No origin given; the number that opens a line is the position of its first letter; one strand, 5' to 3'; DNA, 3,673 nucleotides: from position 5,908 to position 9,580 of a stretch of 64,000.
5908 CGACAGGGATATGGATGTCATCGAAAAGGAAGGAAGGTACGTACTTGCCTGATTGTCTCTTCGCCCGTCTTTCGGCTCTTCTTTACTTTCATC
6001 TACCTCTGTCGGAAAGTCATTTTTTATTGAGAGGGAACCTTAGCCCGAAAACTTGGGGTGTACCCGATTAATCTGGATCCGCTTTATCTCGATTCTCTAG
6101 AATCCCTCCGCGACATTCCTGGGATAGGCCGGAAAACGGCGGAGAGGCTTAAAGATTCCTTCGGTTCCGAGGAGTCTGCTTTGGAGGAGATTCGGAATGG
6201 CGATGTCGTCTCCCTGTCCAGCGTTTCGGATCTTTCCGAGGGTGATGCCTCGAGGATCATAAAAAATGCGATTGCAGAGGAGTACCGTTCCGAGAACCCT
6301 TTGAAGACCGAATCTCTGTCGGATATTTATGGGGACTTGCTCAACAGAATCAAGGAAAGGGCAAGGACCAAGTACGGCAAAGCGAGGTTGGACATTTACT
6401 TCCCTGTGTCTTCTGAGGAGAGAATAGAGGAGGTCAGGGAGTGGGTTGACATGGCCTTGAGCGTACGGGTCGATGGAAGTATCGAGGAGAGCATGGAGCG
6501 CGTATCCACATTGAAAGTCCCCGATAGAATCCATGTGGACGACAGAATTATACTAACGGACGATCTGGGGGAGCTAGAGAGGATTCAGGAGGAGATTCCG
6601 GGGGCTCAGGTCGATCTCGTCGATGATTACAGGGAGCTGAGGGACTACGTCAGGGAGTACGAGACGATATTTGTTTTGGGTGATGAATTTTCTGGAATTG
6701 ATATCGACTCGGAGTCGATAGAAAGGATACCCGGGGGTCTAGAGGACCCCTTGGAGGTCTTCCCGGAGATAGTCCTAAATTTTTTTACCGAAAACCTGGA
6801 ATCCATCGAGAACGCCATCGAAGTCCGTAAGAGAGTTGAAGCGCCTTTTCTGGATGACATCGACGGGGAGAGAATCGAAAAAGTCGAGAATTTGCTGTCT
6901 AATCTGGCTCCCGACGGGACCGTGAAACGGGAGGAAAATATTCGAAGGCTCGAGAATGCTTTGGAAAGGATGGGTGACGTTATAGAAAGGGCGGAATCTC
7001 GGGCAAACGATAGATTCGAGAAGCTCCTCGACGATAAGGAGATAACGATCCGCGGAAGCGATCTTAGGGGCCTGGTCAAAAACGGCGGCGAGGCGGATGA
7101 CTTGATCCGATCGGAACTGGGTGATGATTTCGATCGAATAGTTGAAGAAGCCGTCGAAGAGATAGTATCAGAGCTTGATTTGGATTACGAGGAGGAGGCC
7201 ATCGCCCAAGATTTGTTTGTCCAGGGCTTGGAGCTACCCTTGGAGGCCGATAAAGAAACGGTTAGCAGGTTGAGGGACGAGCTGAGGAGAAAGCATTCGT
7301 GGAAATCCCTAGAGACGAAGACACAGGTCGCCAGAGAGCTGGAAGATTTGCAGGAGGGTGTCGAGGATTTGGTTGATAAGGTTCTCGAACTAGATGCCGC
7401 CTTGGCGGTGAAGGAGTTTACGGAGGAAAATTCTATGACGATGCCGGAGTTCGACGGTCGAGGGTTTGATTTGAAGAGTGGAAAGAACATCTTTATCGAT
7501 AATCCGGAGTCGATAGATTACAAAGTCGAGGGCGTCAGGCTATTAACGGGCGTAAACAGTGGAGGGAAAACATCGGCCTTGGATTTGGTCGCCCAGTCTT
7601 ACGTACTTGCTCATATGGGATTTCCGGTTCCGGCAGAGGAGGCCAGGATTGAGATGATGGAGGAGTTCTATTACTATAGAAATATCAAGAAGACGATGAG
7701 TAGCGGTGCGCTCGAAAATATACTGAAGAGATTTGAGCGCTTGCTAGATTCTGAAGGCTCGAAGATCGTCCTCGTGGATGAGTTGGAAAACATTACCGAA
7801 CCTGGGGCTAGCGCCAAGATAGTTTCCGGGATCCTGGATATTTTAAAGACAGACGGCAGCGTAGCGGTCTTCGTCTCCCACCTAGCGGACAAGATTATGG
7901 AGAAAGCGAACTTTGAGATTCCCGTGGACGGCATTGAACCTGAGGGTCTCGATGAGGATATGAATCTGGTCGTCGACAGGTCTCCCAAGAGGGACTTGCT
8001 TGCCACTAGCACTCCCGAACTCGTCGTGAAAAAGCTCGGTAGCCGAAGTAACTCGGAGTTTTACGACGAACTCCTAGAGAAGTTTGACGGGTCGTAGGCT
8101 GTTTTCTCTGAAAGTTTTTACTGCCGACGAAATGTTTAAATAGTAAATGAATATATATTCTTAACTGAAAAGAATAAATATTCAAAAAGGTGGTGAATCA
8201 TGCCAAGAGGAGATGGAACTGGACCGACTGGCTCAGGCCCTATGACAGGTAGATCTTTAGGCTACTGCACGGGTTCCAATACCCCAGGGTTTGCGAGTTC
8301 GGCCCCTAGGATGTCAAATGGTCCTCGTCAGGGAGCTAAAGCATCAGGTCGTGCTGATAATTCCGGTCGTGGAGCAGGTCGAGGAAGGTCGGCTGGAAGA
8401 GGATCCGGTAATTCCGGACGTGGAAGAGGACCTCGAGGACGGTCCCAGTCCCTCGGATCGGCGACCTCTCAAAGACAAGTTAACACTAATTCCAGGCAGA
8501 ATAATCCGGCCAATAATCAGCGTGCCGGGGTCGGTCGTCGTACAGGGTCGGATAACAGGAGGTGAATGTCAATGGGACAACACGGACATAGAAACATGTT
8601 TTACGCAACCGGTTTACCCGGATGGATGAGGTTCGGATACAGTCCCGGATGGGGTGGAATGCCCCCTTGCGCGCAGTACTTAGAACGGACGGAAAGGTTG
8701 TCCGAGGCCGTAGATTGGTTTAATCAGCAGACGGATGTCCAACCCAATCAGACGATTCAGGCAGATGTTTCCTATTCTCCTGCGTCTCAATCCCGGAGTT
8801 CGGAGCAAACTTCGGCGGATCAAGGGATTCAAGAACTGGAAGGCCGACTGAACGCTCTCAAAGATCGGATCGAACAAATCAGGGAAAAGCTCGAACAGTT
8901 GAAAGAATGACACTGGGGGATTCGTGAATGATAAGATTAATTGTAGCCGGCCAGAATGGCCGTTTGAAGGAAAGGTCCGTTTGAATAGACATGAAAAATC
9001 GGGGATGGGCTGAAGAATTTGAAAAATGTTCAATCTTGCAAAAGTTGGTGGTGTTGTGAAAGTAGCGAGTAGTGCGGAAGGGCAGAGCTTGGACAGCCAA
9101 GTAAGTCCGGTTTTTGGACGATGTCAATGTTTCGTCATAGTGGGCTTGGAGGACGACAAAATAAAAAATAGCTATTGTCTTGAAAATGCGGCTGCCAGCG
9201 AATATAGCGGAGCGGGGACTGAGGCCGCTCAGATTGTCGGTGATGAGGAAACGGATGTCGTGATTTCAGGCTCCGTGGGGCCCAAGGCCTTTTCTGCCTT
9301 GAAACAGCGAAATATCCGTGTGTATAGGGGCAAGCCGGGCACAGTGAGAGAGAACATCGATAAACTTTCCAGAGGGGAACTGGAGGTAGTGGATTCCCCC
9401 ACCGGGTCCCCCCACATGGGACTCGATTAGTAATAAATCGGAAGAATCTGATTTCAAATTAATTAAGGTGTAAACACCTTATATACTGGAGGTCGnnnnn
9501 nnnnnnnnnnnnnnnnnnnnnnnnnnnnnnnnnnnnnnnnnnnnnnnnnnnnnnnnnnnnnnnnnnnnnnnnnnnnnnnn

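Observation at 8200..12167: Conserved but uncharacterised gene neighbourhood: DUF5320-like / NifX-like FeMo-co-binding domain / DUF134 / Mrp-NBP35 / DUF89 / second NifX-like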

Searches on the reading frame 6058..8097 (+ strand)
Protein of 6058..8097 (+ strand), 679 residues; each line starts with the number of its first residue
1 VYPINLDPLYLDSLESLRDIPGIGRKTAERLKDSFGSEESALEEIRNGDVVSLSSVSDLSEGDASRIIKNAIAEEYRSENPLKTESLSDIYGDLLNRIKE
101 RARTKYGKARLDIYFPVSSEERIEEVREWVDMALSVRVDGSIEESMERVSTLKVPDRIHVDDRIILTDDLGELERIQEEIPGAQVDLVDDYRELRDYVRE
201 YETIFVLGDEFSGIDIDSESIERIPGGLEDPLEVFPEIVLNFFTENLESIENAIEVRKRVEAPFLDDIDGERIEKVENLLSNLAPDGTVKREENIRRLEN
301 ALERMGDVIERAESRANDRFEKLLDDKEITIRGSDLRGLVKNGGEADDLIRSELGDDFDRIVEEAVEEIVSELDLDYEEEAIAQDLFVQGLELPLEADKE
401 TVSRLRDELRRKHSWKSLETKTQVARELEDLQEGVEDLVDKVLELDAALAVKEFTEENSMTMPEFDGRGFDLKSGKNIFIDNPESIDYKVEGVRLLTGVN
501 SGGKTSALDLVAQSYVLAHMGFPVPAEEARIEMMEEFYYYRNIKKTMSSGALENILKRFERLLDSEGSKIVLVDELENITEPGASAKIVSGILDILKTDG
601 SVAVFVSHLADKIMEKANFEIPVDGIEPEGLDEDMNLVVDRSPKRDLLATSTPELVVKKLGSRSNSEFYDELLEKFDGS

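Call 3: search_protein_families(library=pfam, proteins=[window:6058-8097:+], max_evalue=0.01)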
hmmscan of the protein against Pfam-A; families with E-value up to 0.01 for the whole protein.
window:6058-8097:+ (679 aa): 6 families
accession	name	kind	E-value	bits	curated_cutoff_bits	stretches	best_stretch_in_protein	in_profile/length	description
PF14520.12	HHH_5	-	4.9e-08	33.8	27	1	15-69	2-53/57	Helix-hairpin-helix domain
PF00488.27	MutS_V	-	5e-06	27.1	30.2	1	495-610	2-121/188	MutS domain V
PF00633.29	HHH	-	8.5e-05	22.7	24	1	12-32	8-28/30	Helix-hairpin-helix motif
PF11798.14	IMS_HHH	-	0.00014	22.3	24.4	1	10-33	7-29/32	IMS family HHH motif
PF00901.23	Orbi_VP5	-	0.00053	19.1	27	1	230-370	80-215/506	Orbivirus outer capsid protein VP5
PF21176.3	RecR_HhH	-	0.0046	17.2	27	1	15-31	6-22/45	RecR, helix-hairpin-helix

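Call 4: search_protein_families(library=ncbifam, proteins=[window:6058-8097:+], max_evalue=0.01)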
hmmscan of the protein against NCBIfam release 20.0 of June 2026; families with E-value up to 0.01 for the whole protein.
window:6058-8097:+ (679 aa): 6 families
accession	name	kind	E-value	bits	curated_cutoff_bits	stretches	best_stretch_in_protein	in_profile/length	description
NF052383.1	ATPase_KamC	equivalog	4.8e-23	81.7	300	1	385-626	202-444/508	lysine 5,6-aminomutase reactivase ATPase KamC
TIGR01069.2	mutS2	equivalog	2.4e-16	59.2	400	1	420-609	249-449/790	endonuclease MutS2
NF003810.1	PRK05399.1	equivalog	6e-10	38.4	480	1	422-538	522-648/793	DNA mismatch repair protein MutS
TIGR01070.1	mutS1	equivalog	9.3e-07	27.6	641.7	1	418-538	514-639/840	DNA mismatch repair protein MutS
NF003301.0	PRK04301.1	equivalog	0.0018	17.5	259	1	15-72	5-59/316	DNA repair and recombination protein RadA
TIGR02236.1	recomb_radA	equivalog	0.0037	16.7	361.15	1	17-71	2-53/311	DNA repair and recombination protein RadA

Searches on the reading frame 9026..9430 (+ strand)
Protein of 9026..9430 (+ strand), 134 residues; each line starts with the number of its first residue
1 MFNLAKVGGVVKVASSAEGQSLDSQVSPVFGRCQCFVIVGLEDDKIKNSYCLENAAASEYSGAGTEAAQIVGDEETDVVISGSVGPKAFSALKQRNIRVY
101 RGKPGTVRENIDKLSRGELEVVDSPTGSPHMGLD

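Call 3: search_protein_families(library=pfam, proteins=[window:9026-9430:+], max_evalue=0.01)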
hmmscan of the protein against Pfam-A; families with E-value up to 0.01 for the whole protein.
window:9026-9430:+ (134 aa): 1 family
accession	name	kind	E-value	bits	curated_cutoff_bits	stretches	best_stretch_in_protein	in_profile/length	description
PF02579.22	Nitro_FeMo-Co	-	7.2e-20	71.5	26.3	1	23-114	2-92/94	Dinitrogenase iron-molybdenum cofactor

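Call 4: search_protein_families(library=ncbifam, proteins=[window:9026-9430:+], max_evalue=0.01)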
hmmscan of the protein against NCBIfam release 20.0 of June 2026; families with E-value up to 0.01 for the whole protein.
window:9026-9430:+ (134 aa): 1 family
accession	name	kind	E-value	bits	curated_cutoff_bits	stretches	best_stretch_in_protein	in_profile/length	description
NF041136.1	MrpORP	equivalog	1.1e-07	31.5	450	1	23-110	273-355/365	iron-sulfur cluster carrier protein MrpORP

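Call 36: search_solved_structures(query=window:9026-9430:+, max_evalue=0.01, show_alignments=2)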
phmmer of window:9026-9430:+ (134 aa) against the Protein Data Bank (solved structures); distinct sequences matched with E-value up to 0.01: 6.
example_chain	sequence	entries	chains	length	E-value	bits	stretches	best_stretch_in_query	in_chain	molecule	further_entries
1eo1_A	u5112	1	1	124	7.8e-20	74.9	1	12-126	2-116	HYPOTHETICAL PROTEIN MTH1175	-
2wfb_A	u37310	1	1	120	2e-13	54.2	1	12-125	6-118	PUTATIVE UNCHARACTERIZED PROTEIN ORP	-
1rdu_A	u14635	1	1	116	1.1e-12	51.8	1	12-123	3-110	conserved hypothetical protein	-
1t3v_A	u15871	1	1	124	2e-07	34.8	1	17-123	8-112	conserved hypothetical protein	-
1o13_A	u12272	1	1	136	2.5e-07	34.5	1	17-123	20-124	probable NifB protein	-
2yx6_A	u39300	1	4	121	0.00012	25.9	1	14-121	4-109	Hypothetical protein PH0822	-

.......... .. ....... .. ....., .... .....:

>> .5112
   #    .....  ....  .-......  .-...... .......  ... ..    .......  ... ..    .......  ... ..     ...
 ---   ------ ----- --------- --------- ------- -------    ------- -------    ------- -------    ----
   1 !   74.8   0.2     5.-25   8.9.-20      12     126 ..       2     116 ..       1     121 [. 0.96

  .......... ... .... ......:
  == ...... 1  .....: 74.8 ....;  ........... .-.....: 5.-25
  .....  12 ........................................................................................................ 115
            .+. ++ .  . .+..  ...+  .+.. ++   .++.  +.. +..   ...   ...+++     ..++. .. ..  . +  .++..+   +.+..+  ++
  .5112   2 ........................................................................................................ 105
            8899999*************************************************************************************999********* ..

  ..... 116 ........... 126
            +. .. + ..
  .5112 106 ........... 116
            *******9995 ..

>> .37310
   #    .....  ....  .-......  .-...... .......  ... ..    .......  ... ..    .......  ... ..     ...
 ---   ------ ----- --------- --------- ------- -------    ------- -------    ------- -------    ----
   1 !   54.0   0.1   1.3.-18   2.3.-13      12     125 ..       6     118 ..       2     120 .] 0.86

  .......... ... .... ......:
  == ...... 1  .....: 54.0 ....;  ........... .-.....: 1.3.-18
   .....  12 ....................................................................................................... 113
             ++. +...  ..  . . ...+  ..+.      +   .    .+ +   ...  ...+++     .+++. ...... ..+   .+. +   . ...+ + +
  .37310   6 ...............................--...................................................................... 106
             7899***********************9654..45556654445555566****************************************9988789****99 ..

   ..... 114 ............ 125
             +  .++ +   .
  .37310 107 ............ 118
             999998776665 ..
